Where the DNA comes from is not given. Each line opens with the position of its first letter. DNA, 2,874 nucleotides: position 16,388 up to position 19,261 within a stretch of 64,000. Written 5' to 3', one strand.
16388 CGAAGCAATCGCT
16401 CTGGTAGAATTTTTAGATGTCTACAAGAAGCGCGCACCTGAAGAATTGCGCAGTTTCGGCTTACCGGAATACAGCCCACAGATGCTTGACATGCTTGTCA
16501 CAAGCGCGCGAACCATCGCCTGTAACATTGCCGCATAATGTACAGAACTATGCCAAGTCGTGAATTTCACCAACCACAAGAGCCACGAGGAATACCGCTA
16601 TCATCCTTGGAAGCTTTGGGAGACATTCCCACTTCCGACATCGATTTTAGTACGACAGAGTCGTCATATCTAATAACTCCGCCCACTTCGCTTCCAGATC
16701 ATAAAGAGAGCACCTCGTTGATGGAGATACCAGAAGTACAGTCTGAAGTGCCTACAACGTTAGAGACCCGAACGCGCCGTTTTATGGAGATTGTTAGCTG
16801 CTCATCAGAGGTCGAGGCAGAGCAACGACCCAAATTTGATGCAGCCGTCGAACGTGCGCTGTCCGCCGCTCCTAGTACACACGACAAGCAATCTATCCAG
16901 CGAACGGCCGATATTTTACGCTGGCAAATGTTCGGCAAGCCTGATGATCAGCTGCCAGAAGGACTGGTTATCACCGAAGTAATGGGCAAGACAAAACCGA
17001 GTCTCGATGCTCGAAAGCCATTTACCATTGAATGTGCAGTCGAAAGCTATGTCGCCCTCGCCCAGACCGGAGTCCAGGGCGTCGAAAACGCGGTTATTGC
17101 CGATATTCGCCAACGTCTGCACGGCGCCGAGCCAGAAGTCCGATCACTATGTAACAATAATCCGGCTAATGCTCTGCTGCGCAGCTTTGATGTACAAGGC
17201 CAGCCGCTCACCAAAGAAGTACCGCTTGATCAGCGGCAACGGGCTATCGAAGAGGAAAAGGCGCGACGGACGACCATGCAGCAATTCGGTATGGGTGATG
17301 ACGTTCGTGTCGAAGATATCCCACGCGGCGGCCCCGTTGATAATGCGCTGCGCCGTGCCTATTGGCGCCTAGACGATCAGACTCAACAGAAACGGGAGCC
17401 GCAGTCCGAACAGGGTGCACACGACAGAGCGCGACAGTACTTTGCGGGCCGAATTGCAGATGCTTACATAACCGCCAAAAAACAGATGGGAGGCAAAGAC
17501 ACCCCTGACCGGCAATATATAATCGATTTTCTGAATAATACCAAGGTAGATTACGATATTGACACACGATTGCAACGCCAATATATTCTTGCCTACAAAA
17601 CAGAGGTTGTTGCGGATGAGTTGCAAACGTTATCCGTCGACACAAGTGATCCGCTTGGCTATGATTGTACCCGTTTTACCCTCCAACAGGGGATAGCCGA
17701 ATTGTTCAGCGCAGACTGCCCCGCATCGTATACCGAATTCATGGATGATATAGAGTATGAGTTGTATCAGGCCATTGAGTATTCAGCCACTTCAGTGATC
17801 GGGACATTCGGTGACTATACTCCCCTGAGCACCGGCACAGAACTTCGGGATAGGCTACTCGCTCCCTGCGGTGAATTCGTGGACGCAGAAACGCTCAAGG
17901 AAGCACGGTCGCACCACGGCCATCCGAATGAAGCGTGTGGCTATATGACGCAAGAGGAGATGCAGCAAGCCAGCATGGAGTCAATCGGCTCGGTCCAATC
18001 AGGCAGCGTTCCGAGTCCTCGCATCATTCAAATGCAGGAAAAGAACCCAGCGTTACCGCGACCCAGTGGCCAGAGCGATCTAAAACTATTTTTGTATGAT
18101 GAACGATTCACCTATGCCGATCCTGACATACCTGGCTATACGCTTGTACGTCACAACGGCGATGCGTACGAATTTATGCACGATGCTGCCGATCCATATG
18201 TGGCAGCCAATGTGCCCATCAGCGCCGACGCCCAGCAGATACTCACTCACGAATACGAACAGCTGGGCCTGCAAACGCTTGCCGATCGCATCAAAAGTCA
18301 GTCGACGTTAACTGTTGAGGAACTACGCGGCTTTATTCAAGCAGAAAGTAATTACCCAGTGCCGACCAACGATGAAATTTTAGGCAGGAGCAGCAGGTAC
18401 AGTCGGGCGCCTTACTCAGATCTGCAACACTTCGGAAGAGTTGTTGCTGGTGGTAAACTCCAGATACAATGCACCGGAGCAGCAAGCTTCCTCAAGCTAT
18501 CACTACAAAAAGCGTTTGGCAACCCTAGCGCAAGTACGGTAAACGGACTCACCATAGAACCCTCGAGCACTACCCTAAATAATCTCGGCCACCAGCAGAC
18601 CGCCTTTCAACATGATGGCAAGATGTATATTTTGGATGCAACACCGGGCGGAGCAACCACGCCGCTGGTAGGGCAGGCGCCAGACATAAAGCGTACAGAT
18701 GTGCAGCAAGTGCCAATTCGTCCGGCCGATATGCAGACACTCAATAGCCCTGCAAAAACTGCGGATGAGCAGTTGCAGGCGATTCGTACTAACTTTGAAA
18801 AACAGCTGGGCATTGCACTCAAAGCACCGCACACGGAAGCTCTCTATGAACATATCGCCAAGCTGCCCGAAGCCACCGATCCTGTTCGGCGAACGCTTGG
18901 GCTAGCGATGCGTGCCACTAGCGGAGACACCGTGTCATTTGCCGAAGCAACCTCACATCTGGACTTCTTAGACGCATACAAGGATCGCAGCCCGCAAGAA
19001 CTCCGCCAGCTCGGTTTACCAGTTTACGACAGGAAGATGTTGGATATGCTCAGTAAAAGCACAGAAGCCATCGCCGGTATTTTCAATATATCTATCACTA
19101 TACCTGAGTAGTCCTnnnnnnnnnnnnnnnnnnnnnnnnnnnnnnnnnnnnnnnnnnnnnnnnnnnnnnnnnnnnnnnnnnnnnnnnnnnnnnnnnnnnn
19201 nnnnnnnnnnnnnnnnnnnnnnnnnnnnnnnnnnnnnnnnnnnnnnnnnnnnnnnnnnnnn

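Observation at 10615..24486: A 13.9-kb block with five tandem ~850-aa paralogs splits the S10 operon between rpsJ and rplC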

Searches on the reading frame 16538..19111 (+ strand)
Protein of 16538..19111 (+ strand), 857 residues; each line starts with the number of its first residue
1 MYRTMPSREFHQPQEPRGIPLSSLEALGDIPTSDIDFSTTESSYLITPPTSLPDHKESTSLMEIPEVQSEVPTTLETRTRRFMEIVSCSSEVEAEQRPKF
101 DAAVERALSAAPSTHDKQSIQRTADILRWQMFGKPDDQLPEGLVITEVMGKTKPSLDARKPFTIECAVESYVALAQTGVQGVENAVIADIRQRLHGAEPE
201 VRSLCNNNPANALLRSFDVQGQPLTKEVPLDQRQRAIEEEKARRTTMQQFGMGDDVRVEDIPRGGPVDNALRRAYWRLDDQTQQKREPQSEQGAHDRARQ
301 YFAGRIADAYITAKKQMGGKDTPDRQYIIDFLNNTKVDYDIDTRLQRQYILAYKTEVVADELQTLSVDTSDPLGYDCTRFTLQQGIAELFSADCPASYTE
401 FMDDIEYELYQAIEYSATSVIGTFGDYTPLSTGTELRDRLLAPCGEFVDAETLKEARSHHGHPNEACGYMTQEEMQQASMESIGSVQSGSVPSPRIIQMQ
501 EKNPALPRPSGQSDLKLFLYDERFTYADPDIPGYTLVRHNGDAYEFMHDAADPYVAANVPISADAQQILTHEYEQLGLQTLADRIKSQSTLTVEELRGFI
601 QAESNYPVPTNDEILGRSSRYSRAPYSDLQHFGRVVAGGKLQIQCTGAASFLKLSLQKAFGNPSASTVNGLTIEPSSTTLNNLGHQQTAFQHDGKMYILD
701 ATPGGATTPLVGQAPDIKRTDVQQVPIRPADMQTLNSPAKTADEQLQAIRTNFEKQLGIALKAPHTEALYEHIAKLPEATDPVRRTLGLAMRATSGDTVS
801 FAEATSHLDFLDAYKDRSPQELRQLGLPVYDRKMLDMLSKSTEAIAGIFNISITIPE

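Call 4: search_protein_families(library=pfam, proteins=[window:16538-19111:+], max_evalue=1)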
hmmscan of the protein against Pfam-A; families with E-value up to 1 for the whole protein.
window:16538-19111:+ (857 aa): 0 families

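Call 5: search_protein_families(library=ncbifam, proteins=[window:16538-19111:+], max_evalue=1)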
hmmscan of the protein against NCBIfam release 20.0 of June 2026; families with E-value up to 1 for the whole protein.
window:16538-19111:+ (857 aa): 1 family
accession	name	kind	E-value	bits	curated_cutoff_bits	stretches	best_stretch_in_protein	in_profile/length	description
NF045560.1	aroma_sacti_dom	domain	0.071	13.4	30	1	183-202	31-50/52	aroma-sacti cluster domain-containing protein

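Call 9: find_homologous_proteins(query=window:16538-19111:+)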
Query window:16538-19111:+ (857 aa): 4 proteins with E <= 0.001 among 8000 candidates.
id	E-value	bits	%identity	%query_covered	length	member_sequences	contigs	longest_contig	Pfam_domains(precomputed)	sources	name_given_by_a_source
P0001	0.0e+0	1749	100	90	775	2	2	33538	-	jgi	jgi:hypothetical protein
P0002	8.4e-275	932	55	98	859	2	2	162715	-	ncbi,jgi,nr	ncbi:MAG TPA: hypothetical protein VHT70_01505 [Candidatus Saccharimonadales bacterium]|jgi:hypothet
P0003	2.5e-191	656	43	98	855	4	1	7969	-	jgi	jgi:hypothetical protein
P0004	1.1e-168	581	41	98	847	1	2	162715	-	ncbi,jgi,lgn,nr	ncbi:MAG TPA: hypothetical protein VHT70_01495 [Candidatus Saccharimonadales bacterium]|jgi:hypothet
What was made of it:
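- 13995..16538 (+): Paralog p2 (847 aa from ATG 13995; the ORF opens at TTG 13974). NCBI and JGI call it as 847 aa (call 9).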

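Call 10: search_solved_structures(query=A1, max_evalue=10, show_alignments=2)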
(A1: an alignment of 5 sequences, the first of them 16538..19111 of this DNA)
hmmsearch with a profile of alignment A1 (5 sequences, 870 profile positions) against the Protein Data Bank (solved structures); distinct sequences matched with E-value up to 10: 2.
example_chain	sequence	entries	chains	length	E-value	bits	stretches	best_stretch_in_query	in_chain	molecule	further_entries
5m3c_A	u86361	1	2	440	0.063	14.5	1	706-789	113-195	Diguanylate cyclase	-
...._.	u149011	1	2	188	0.9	10.7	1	646-717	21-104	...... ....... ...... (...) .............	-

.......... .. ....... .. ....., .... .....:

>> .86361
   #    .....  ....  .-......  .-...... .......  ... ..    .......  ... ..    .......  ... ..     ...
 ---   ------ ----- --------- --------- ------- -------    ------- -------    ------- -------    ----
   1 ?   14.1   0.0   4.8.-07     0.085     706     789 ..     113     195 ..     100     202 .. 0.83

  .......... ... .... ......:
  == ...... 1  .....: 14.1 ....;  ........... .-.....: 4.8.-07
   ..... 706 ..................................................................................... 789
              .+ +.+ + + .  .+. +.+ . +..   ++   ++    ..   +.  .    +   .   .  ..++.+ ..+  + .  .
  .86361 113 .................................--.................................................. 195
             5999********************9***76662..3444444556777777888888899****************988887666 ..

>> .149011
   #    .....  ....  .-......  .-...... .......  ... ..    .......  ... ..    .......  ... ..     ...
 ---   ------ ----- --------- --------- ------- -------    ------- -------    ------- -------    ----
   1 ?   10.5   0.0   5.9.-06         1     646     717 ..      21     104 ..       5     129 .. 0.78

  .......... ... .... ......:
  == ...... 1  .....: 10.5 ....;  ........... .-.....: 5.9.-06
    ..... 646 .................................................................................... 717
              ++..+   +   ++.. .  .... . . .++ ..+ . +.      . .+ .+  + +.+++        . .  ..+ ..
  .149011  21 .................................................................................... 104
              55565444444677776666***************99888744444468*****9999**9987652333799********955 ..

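Call 20: find_encoding_contigs(protein=P0002, flank=10000, max_places=4)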
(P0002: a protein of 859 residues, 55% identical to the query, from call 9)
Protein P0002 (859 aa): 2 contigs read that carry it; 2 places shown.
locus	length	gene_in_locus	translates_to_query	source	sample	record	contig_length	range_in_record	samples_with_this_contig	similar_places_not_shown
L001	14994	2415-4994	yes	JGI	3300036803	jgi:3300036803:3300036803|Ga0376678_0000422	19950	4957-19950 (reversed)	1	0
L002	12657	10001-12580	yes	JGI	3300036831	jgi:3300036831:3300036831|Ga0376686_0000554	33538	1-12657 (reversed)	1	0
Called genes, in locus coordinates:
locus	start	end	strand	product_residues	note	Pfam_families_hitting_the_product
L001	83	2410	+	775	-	-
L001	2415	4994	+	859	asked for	-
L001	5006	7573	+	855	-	-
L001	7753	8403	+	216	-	PF00297:Ribosomal_L3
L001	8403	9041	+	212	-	PF00573:Ribosomal_L4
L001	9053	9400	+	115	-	PF00276:Ribosomal_L23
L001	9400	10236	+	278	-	PF00181:Ribosomal_L2_N, PF03947:Ribosomal_L2_C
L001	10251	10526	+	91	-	PF00203:Ribosomal_S19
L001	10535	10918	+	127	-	PF00237:Ribosomal_L22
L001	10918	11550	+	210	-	PF07650:KH_2, PF00189:Ribosomal_S3_C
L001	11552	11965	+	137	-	PF00252:Ribosomal_L16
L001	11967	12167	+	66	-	PF00831:Ribosomal_L29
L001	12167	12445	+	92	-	PF00366:Ribosomal_S17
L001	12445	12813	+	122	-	PF00238:Ribosomal_L14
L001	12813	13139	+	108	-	PF00467:KOW, PF17136:ribosomal_L24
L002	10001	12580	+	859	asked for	-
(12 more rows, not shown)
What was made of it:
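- Closest known: The canonical bacterial S10 operon. Same: The order of the ribosomal genes from rplC onward is the same (call 20).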

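Call 25: predict_structure(alignment_id=A1)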
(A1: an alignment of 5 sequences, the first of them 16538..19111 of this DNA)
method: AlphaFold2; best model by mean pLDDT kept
length: 857 residues; sequences in the alignment: 5
mean_pLDDT: 66.1   pTM: 0.44
mean pLDDT of the five models: 66.1, 60.8, 60.7, 60.6, 58.9
residues with pLDDT >= 90: 118; 70-90: 379; 50-70: 94; < 50: 266
segments of 3 or more residues with pLDDT < 50: 1-68, 222-224, 429-432, 461-537, 542-545, 547-556, 607-625, 663-687, 693-695, 701-738, 851-857
pLDDT, mean of each block of 10 residues (from residue 1): 28 27 25 22 25 29 37 79 90 96 95 85 92 86 77 79 79 88 93 91 88 82 59 82 85 75 78 79 56 81 91 71 83 69 74 86 80 88 91 83 91 84 64 69 77 67 38 41 26 25 30 38 39 44 47 51 86 86 86 79 60 41 56 69 59 78 44 28 40 50 27 24 26 33 82 86 81 84 92 81 89 89 86 88 81 35
secondary structure, 60 per line:
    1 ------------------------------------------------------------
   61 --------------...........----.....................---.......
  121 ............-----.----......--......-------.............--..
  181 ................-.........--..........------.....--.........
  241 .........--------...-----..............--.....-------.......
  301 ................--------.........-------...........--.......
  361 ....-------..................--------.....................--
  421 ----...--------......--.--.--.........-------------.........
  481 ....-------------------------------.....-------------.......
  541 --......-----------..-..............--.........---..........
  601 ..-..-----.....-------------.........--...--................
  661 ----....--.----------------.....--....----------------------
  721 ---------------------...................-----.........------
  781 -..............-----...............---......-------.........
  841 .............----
elements in order (helices of 4 or more, strands of 3 or more residues): H75-85 H90-110 H114-132 E143-148 E151-156 H164-176 H179-196 H198-206 H209-218 E225-229 H232-249 H266-279 E282-286 H294-316 H325-333 H341-351 H354-364 H372-389 H398-418 H436-441 H450-458 H472-484 E516-520 E534-540 E543-548 H563-576 H579-587 H593-602 H611-615 H629-635 E640-642 H645-660 E665-668 E688-692 E695-698 H742-760 H766-774 H782-795 H801-815 H819-824 H832-853

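Call 28: fold_search(model_id=the predicted structure, library=pdb)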
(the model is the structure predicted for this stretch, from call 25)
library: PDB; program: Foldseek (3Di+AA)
matches with E <= 10: 74; with E <= 0.001: 0
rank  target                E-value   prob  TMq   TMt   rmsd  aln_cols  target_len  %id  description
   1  4k1n_A                5.5e-01  0.08  0.08  0.10  22.7       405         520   11  Crystal structure of full-length mouse alphaE-catenin (released 2013-05-01)
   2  9qxt_E                2.1e+00  0.02  0.07  0.10  38.0       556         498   12  E. coli JetABC dimer in the DNA boarding-holding state (released 2025-10-01)
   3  4daj_B                2.6e+00  0.02  0.06  0.10  24.8       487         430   11  Structure of the M3 Muscarinic Acetylcholine Receptor (released 2012-02-22)
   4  2j5c_B                2.7e+00  0.04  0.09  0.13  24.7       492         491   10  Rational conversion of substrate and product specificity in a monoterpene synthase. Structural insights into the molec (released 2007-06-26)
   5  9gzo_A                3.0e+00  0.01  0.06  0.05  33.0       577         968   10  Cryo-EM structure of the human mitochondrial RNA polymerase transcription initiation complex (POLRMT/TFB2M/DNA/RNA) wi (released 2025-07-30)
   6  3ejz_A                3.3e+00  0.02  0.07  0.11  31.9       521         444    8  Structure of E203V mutant E.coli Cl-/H+ exchanger, CLC-ec1 (released 2009-02-17)
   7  9gro_B                3.4e+00  0.02  0.06  0.09  39.5       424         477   11  Crystal structure of the engineered C-terminal phosphatase domain from Saccharomyces cerevisiae Vip1 in complex with 1 (released 2025-02-26)
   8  9f0l                  3.5e+00  0.01  0.06  0.07  33.7       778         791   11  Scalable protein design using hallucination in a relaxed sequence space (released 2024-10-16)
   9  8ebs_D                3.7e+00  0.03  0.07  0.12  26.5       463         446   12  Initial DNA-lesion (Cy5) binding by XPC and TFIIH (released 2023-04-19)
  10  8bvw_3                3.7e+00  0.02  0.07  0.12  27.4       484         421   12  RNA polymerase II pre-initiation complex with the distal +1 nucleosome (PIC-Nuc18W) (released 2023-05-03)
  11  8s0e_C                4.2e+00  0.02  0.06  0.08  24.9       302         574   11  H. sapiens OCCM bound to double stranded DNA (released 2024-10-02)
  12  8t45_B                4.2e+00  0.01  0.05  0.08  32.5       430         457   10  Cryo-EM Analysis of AE1 Structure in 100 mM NaHCO3 Buffer: Form2 (released 2024-05-22)
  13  6rsq_C                4.6e+00  0.06  0.07  0.22  14.2       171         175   11  Helical folded domain of mouse CAP1 (released 2019-11-27)
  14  5vrc_B                4.6e+00  0.02  0.05  0.13  19.4       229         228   14  Crystal structure for Methylobacterium extorquens PqqC (truncation of natural CD fusion) (released 2018-05-16)
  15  4mx2_E                4.6e+00  0.02  0.06  0.09  34.4       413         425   12  Crystal Structure of adenylosuccinate lyase from Leishmania donovani (released 2014-04-16)
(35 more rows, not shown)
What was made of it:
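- Tried and rejected: The first AlphaFold model, built from 5 sequences, was too poor (pLDDT 66), and its Foldseek run was uninformative (calls 25, 28).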

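Call 32: search_protein_representatives(alignment_id=A1)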
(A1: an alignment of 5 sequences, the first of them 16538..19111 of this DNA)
Query: 5 sequences, 870 profile positions. Proteins with E-value up to 0.001 (for the whole library): 270; up to 1e-10: 245; up to 1e-30: 155. The best 150 are listed.
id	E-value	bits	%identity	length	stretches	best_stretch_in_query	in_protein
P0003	0.0e+00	1344.9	-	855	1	5-868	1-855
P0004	0.0e+00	1331.0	-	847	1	5-870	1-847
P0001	0.0e+00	1316.9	-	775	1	96-866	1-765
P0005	0.0e+00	1210.6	-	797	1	68-868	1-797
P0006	2.9e-140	485.5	-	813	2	92-722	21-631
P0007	2.7e-132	459.1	-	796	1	80-865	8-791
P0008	2.1e-129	449.6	-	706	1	94-779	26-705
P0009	3.5e-128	445.6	-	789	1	79-842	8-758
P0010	3.8e-128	445.4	-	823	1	87-865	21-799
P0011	3.9e-122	425.5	-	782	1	84-864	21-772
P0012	8.7e-115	401.2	-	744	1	134-862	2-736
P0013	3.0e-113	396.1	-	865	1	93-865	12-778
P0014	4.5e-112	392.2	-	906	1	90-864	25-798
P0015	2.6e-108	379.8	-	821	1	92-866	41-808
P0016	6.9e-108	378.4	-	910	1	89-864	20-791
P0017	2.1e-106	373.5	-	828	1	84-867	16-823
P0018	7.9e-105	368.3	-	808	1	92-865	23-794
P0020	1.1e-101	357.9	-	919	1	93-865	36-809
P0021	1.6e-97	344.1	-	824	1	95-868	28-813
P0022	9.9e-97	341.5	-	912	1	78-864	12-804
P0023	6.4e-96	338.8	-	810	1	80-864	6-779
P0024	8.3e-95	335.1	-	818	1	84-865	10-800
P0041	6.6e-87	309.0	-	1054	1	88-863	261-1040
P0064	8.1e-71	255.7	-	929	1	61-865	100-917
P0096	2.1e-56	208.1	-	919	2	386-860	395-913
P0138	7.9e-37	143.3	-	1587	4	509-749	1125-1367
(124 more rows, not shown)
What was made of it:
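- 270 clusters at E<=1e-3 and 155 at E<=1e-30, mostly full-length (call 32). With 270 clusters the family appears patchy rather than universal (call 32).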
